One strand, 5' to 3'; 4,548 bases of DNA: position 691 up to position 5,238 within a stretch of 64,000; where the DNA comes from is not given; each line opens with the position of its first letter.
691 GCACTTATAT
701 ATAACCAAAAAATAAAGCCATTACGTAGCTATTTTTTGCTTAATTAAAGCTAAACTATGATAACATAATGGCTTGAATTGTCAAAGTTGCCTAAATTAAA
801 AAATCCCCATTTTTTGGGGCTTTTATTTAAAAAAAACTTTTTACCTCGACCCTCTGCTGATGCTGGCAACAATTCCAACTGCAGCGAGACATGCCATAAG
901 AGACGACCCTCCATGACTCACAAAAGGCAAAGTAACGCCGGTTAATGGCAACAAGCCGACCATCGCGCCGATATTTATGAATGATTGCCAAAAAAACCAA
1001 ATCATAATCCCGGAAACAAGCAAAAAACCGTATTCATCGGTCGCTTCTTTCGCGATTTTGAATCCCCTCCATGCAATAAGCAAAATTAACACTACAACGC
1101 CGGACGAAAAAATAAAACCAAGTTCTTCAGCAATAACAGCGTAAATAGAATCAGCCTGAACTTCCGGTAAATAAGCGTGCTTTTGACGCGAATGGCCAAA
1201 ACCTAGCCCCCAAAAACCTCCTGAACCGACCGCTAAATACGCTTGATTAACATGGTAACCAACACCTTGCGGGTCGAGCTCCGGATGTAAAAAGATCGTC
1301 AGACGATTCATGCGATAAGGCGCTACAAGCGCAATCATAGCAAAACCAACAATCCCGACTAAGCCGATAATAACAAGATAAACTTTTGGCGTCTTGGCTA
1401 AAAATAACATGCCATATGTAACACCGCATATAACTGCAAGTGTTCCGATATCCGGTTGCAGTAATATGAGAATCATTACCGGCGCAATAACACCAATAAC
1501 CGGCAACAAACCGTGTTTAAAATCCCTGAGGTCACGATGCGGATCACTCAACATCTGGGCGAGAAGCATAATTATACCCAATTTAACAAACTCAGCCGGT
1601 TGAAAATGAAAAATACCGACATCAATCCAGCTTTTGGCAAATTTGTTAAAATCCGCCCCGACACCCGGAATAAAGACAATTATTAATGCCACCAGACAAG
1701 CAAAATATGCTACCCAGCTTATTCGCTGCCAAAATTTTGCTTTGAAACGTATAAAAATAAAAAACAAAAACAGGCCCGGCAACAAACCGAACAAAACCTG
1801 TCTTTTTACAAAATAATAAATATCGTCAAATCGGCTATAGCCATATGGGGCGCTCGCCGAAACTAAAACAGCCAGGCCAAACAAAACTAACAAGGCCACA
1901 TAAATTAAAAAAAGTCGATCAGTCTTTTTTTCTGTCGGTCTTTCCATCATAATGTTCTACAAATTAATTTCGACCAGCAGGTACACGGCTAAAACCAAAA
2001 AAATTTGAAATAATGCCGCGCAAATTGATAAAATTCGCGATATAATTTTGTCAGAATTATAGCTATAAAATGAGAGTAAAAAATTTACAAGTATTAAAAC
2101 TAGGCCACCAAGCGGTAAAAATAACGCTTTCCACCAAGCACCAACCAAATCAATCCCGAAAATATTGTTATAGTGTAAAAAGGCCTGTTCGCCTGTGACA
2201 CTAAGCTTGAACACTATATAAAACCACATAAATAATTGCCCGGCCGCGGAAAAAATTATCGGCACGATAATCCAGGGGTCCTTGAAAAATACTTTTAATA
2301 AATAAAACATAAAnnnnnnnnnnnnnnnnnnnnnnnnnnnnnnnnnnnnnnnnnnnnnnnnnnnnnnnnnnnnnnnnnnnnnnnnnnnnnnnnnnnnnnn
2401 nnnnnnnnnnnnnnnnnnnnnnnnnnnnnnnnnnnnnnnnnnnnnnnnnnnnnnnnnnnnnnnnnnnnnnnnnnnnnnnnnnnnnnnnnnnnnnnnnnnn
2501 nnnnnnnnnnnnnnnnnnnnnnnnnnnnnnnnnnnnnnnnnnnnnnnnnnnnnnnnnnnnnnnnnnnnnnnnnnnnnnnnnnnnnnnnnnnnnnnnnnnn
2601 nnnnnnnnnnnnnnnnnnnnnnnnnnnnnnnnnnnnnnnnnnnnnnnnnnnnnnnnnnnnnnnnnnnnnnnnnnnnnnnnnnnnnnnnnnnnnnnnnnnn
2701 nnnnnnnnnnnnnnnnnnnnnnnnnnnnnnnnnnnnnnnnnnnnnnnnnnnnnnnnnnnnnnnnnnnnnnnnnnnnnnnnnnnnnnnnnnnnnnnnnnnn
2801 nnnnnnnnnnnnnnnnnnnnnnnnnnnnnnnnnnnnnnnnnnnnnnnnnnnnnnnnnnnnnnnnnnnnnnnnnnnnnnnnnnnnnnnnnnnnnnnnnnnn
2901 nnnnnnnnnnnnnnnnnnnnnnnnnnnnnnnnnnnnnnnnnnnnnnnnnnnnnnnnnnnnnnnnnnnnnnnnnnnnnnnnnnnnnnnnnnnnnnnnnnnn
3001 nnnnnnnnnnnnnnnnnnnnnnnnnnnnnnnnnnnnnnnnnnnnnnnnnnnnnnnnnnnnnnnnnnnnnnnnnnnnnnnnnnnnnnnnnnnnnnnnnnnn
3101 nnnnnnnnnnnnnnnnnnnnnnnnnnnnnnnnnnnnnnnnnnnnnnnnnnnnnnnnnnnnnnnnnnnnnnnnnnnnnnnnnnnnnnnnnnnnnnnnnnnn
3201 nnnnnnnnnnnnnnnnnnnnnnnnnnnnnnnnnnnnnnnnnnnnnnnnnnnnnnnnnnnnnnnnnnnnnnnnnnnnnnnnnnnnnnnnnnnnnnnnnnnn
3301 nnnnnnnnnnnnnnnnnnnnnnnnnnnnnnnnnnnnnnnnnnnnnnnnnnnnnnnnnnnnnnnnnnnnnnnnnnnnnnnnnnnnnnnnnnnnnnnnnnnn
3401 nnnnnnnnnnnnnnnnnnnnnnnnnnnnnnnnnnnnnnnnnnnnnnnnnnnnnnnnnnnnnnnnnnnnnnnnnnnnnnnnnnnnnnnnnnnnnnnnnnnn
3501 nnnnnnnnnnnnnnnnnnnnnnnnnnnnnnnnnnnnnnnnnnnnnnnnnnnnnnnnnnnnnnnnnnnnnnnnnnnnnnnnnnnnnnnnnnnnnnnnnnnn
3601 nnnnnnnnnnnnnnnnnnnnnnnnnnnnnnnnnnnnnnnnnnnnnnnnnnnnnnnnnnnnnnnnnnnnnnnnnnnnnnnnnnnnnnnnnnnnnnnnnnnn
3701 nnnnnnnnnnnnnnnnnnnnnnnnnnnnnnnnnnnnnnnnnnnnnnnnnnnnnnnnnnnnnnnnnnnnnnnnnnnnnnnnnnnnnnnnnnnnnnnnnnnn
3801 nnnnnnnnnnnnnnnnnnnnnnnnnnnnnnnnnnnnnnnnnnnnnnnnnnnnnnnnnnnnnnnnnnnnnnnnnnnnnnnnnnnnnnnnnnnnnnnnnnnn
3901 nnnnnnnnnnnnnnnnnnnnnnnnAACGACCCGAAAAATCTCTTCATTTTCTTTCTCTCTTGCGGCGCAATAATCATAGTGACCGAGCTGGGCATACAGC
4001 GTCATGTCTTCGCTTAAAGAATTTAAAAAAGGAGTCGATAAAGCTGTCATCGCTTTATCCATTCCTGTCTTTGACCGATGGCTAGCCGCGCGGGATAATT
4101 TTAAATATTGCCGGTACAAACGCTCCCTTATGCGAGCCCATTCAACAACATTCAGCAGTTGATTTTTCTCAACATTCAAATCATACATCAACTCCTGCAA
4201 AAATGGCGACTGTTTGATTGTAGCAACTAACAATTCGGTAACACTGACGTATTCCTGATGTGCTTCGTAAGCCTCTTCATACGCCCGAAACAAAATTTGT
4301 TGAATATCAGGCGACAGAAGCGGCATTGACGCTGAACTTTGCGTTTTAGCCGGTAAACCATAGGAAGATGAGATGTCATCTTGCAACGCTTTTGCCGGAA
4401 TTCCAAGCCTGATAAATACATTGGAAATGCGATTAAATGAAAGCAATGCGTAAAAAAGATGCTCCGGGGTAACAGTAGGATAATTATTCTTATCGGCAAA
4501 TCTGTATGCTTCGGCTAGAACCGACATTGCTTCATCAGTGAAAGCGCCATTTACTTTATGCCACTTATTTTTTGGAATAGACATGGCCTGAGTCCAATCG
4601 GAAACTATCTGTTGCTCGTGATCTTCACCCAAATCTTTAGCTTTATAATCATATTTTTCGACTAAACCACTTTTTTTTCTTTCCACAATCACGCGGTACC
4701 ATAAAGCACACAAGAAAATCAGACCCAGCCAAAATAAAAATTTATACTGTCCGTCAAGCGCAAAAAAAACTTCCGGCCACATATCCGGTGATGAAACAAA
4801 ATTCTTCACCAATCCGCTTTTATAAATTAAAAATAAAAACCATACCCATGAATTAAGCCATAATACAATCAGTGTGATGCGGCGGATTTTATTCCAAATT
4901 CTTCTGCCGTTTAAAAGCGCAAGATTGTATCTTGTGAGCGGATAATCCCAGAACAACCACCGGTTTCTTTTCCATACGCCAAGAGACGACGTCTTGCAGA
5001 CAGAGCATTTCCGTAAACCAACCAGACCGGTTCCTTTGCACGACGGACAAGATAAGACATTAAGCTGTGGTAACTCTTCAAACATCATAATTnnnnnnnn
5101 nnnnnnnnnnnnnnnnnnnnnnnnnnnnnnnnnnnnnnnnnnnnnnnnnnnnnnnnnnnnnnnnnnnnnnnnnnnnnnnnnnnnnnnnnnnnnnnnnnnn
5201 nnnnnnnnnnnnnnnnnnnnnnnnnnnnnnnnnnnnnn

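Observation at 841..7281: Atypical dcw cluster with ftsI replaced by a membrane-anchored ClpC-like ATPase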

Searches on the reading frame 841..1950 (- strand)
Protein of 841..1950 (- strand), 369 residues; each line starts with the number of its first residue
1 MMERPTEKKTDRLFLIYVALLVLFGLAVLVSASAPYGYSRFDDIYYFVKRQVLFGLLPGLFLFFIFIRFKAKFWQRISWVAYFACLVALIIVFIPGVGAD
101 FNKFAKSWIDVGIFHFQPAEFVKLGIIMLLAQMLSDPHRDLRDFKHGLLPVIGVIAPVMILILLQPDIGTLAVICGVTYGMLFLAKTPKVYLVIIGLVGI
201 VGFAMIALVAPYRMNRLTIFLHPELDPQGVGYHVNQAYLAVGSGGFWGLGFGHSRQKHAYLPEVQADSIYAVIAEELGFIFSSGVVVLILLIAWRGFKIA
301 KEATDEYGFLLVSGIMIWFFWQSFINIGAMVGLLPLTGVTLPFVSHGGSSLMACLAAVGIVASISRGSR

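Call 3: search_protein_families(library=pfam, proteins=[window:841-1950:-], max_evalue=0.01)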
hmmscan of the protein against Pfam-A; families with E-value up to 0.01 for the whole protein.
window:841-1950:- (369 aa): 1 family
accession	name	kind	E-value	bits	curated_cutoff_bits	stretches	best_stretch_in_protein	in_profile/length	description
PF01098.24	FTSW_RODA_SPOVE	-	1.5e-96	323.9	26.4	1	12-367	2-353/356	Cell cycle protein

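Call 4: search_protein_families(library=ncbifam, proteins=[window:841-1950:-], max_evalue=0.01)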
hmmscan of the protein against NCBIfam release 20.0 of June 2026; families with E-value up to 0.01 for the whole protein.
window:841-1950:- (369 aa): 6 families
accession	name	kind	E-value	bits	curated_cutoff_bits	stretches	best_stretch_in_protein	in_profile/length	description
TIGR02614.1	ftsW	equivalog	1.1e-108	363.5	337.5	1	11-366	1-355/357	putative lipid II flippase FtsW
TIGR02615.1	spoVE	exception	3.3e-95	319.6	448.8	1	12-366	2-354/354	stage V sporulation protein E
TIGR02210.1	rodA_shape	equivalog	2.6e-87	293.3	336.7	1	11-366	1-354/357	rod shape-determining protein RodA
NF008042.0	PRK10774.1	equivalog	3e-71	240.6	493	1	11-363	36-387/405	cell division protein FtsW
NF008060.0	PRK10794.1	equivalog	2.4e-51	174.8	590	1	10-365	16-360/370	peptidoglycan glycosyltransferase MrdB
NF037961.1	RodA_shape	subfamily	2.3e-47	162.3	150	2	190-354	225-397/415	rod shape-determining protein RodA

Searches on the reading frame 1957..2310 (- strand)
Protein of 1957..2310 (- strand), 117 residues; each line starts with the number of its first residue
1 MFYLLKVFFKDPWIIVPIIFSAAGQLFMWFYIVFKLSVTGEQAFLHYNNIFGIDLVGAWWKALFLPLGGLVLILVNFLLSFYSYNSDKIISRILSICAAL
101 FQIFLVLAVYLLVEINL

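Call 3: search_protein_families(library=pfam, proteins=[window:1957-2310:-], max_evalue=0.01)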
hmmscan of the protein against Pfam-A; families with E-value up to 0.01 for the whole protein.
window:1957-2310:- (117 aa): 0 families

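Call 4: search_protein_families(library=ncbifam, proteins=[window:1957-2310:-], max_evalue=0.01)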
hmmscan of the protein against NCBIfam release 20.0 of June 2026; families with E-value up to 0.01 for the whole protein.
window:1957-2310:- (117 aa): 0 families

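Call 63: search_protein_families(library=pfam, proteins=[window:1960-2310:-], max_evalue=10)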
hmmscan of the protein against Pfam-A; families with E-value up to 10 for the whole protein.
window:1960-2310:- (117 aa): 0 families

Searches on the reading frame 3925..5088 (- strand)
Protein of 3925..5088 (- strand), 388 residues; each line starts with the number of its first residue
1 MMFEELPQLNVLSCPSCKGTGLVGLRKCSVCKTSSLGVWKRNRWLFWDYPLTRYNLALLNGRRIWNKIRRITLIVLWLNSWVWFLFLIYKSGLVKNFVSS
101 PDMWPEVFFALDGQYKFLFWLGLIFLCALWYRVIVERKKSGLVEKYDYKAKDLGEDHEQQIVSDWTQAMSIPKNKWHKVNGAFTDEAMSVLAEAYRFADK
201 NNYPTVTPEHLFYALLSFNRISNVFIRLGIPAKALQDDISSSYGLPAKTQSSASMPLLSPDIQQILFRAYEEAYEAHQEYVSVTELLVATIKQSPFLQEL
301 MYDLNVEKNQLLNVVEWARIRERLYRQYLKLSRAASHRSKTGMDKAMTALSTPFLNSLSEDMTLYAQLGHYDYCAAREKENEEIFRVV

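Call 9: find_homologous_proteins(query=window:3925-5088:-, max_evalue=0.001)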
Query seq(388 aa) (388 aa): 7 proteins with E <= 0.001 among 3559 candidates.
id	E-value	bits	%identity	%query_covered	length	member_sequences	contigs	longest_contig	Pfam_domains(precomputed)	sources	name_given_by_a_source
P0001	1.7e-130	454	51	100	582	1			PF02861.26,PF00004.36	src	-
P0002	1.3e-116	408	50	98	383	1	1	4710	PF02861.26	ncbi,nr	ncbi:MAG: hypothetical protein NT034_03085, partial [Candidatus Magasanikbacteria bacterium]|nr:hypo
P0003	5.5e-108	379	53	91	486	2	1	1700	PF02861.26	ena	-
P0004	4.1e-96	340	47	91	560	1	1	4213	PF02861.26,PF00004.36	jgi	jgi:ATP-dependent Clp protease ATP-binding subunit ClpC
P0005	4.9e-80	287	48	71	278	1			PF02861.26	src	-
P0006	3.5e-78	281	44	78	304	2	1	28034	PF02861.26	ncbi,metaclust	ncbi:MAG: hypothetical protein US58_C0022G0032, partial [Candidatus Magasanikbacteria bacterium GW20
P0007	9.1e-70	254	62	50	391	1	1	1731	PF02861.26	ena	-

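Call 13: find_related_loci(query=A2, collection=genome_contigs, flank=8000)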
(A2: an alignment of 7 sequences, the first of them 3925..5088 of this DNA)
Query A2 (388 aa) in genome_contigs; peptide patterns used: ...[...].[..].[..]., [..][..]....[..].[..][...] (x = any residue, [..] = any of these).
168 stretches matched a pattern; 63 encode a relative of the query (tblastn E <= 1e-3); 61 distinct loci.
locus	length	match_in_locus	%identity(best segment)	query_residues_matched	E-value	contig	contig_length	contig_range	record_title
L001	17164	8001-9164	78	1-388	0e+0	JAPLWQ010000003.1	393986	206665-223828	MAG: Candidatus Magasanikiibacteriota bacterium isolate LacPavin_0920_SED2_MAG_44_15 LacPavin_0920_SED2_scaffold_578913,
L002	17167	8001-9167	62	1-388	5e-168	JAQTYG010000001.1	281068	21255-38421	MAG: Patescibacteria group bacterium isolate STC_31 NODE_65_length_281068_cov_16.490316_Sandtown_C, whole genome shotgun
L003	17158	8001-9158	63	1-388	3e-167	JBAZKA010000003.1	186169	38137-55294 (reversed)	MAG: Patescibacteria group bacterium isolate SO_2017_LW4_132 scaffold_248_c1_LW137-91_2017, whole genome shotgun sequenc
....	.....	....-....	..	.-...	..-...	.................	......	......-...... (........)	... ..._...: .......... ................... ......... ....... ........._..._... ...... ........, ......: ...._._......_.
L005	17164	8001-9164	53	1-388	3e-136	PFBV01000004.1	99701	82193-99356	MAG: Candidatus Magasanikbacteria bacterium CG10_big_fil_rev_8_21_14_0_10_36_32 CG10_8_21_14_0.10_scaffold_233_c, whole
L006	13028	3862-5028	50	1-388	7e-135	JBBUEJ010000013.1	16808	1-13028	MAG: Patescibacteria group bacterium isolate H51-bin093_1 H51_bin093_1_000000000013, whole genome shotgun sequence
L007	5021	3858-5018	52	1-388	6e-136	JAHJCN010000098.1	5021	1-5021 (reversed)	MAG: Patescibacteria group bacterium isolate Modern_marine.mb.308 Modern_marine.mb.308_k141_2145318, whole genome shotgu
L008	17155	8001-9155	54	1-388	1e-131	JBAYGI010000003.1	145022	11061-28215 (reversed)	MAG: Candidatus Magasanikiibacteriota bacterium isolate SO_2016_GW1_121 scaffold00256_OW334_2016, whole genome shotgun s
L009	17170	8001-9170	52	1-388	2e-131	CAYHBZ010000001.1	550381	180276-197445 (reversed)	MAG TPA_asm: uncultured Gammaproteobacteria bacterium isolate ERP119702_co3_79 genome assembly, contig: NODE_1_length_55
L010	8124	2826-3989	51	1-388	1e-130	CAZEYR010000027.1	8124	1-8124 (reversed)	MAG TPA_asm: uncultured Gammaproteobacteria bacterium isolate SRP263991_co3_384 genome assembly, contig: NODE_13011_leng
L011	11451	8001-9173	52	1-388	3e-130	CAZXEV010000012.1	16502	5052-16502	MAG TPA_asm: uncultured Gammaproteobacteria bacterium isolate SRP286056_co3_44 genome assembly, contig: NODE_3550_length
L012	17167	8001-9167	50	1-388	2e-130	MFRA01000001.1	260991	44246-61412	MAG: Candidatus Magasanikbacteria bacterium RIFOXYD1_FULL_40_23 rifoxyd1_full_scaffold_11, whole genome shotgun sequence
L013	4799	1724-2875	49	1-388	7e-128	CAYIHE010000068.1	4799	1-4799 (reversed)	MAG TPA_asm: uncultured Gammaproteobacteria bacterium isolate ERP119705_co20_215 genome assembly, contig: NODE_27152_len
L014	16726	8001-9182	50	1-388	6e-127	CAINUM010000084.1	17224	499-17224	MAG: Candidatus Magasanikbacteria bacterium isolate Kiruna_bin-08293 genome assembly, contig: bin-08293:084/107, whole g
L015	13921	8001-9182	51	1-388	1e-126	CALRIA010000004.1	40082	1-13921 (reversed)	MAG: Candidatus Magasanikbacteria bacterium isolate MaH-04nov19-74 genome assembly, contig: MaH-04nov19-C2191, whole gen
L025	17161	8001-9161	48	1-388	3e-120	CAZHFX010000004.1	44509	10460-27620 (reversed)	MAG TPA_asm: uncultured Gammaproteobacteria bacterium isolate SRP062349_co5_171 genome assembly, contig: NODE_179_length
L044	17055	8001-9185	48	1-388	6e-122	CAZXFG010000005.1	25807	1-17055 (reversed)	MAG TPA_asm: uncultured Gammaproteobacteria bacterium isolate SRP062349_co6_369 genome assembly, contig: NODE_1198_lengt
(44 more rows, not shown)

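Call 17: search_protein_families(library=pfam, proteins=[L012:10786-11790:+, L012:11792-12262:+, L012:12786-13091:+, L001:12404-13246:+, L001:13254-14345:+, L001:14349-15179:+, L001:15176-16270:+, L044:10809-12884:+, L025:10781-12247:+, L012:14797-16236:-], max_evalue=0.0001)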
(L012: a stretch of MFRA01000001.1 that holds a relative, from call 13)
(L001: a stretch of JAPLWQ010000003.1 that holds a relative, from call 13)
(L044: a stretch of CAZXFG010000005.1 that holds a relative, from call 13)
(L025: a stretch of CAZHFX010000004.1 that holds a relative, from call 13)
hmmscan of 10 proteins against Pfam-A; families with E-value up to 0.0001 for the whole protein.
L012:10786-11790:+ (334 aa): 1 family
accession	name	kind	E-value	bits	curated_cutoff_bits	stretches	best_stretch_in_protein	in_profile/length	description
PF00953.26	Glycos_transf_4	-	7.2e-30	104.5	27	1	78-234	3-159/160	Glycosyl transferase family 4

L012:11792-12262:+ (156 aa): 1 family
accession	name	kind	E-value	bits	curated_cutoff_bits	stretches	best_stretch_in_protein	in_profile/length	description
PF02643.20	DUF192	-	7.6e-25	87.3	27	1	44-153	1-96/96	Uncharacterized ACR, COG1430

L012:12786-13091:+ (101 aa): 1 family
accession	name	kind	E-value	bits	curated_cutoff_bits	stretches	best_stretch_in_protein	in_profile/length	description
PF00829.26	Ribosomal_L21p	-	3.4e-31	107.9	27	1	1-100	1-96/99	Ribosomal prokaryotic L21 protein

L001:12404-13246:+ (280 aa): 5 families
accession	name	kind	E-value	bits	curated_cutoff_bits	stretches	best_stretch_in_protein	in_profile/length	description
PF00535.33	Glycos_transf_2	-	1.3e-19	71.2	23.3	1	4-188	1-167/168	Glycosyl transferase family 2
PF13641.12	Glyco_tranf_2_3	-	2.2e-10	41.4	27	1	6-233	6-218/230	Glycosyltransferase like family 2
PF13632.12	Glyco_trans_2_3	-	8.8e-07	29.4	27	0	174-264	73-142/198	Glycosyl transferase family group 2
PF13712.12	Glyco_tranf_2_5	-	7.7e-06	26.2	27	1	55-230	29-180/210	Glycosyltransferase like family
PF13704.12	Glyco_tranf_2_4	-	8.3e-06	26.7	27.5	0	34-73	22-60/98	Glycosyl transferase family 2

L001:13254-14345:+ (363 aa): 4 families
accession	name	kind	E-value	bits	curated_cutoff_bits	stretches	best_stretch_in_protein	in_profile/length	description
PF00535.33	Glycos_transf_2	-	2.8e-22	79.9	23.3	1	5-121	1-116/168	Glycosyl transferase family 2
PF13641.12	Glyco_tranf_2_3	-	1.1e-11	45.7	27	1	14-276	13-228/230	Glycosyltransferase like family 2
PF13632.12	Glyco_trans_2_3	-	1.1e-06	29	27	0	172-322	46-172/198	Glycosyl transferase family group 2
PF10111.15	Glyco_tranf_2_2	-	4.6e-05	23.5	27.3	0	19-108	14-106/276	Glycosyltransferase like family 2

L001:14349-15179:+ (276 aa): 5 families
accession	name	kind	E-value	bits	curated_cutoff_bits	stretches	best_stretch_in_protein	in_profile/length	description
PF00535.33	Glycos_transf_2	-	1e-15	58.5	23.3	1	6-189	2-164/168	Glycosyl transferase family 2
PF13641.12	Glyco_tranf_2_3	-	3.7e-15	57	27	1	5-237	4-219/230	Glycosyltransferase like family 2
PF13632.12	Glyco_trans_2_3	-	3.3e-10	40.5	27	1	97-227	12-121/198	Glycosyl transferase family group 2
PF13506.12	Glyco_transf_21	-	1.4e-07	31.6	21.7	1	171-233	97-158/174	Glycosyl transferase family 21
PF02709.20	Glyco_transf_7C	-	2.6e-07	30.6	23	1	171-222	13-65/78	N-terminal domain of galactosyltransferase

L001:15176-16270:+ (364 aa): 3 families
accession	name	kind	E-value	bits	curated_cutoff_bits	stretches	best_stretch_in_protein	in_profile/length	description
PF13632.12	Glyco_trans_2_3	-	1e-11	45.5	27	1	101-278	1-153/198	Glycosyl transferase family group 2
PF13641.12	Glyco_tranf_2_3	-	3.9e-09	37.3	27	1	5-247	2-223/230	Glycosyltransferase like family 2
PF00535.33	Glycos_transf_2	-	1.3e-05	25.6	23.3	1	18-151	10-131/168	Glycosyl transferase family 2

L044:10809-12884:+ (691 aa): 0 families

L025:10781-12247:+ (488 aa): 0 families

L012:14797-16236:- (479 aa): 3 families
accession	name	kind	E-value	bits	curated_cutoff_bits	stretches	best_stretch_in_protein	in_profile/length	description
PF03796.21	DnaB_C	-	1.1e-99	333.4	27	1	187-446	1-254/255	DnaB-like helicase C terminal domain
PF00772.26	DnaB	-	3.9e-35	120.4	23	1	12-112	2-102/103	DnaB-like helicase N terminal domain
PF13481.12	AAA_25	-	1.2e-13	51.6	27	1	188-364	15-190/195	AAA domain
